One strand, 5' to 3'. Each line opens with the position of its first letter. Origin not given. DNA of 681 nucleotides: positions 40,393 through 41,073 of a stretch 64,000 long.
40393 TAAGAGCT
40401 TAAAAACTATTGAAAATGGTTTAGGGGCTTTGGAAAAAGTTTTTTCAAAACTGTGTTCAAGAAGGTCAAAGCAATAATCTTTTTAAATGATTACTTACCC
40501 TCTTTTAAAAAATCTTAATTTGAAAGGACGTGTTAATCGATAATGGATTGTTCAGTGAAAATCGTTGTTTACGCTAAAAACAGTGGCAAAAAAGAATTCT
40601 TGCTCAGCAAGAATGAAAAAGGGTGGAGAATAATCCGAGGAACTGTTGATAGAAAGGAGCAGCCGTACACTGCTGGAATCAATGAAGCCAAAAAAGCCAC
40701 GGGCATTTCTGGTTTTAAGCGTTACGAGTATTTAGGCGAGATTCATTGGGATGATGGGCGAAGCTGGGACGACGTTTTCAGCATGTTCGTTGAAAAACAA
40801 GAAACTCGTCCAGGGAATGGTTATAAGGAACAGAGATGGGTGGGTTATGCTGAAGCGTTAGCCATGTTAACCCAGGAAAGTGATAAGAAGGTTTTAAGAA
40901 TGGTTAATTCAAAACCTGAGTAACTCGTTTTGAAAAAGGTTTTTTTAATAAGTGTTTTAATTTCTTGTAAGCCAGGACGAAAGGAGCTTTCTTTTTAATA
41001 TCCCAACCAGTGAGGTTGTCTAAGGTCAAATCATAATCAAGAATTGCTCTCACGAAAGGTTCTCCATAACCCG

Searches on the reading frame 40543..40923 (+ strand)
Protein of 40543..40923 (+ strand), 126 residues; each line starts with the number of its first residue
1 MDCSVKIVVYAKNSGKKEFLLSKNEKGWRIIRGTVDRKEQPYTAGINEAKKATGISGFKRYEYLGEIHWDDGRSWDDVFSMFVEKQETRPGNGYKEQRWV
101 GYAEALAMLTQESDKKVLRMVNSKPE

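Call 53: search_protein_families(library=pfam, proteins=[window:40543-40923:+], max_evalue=0.001)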
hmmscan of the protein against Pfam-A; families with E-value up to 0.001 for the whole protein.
window:40543-40923:+ (126 aa): 1 family
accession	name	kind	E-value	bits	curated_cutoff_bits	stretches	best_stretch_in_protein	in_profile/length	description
PF00293.34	NUDIX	-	1.6e-05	25.4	21.1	1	13-119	12-132/134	NUDIX domain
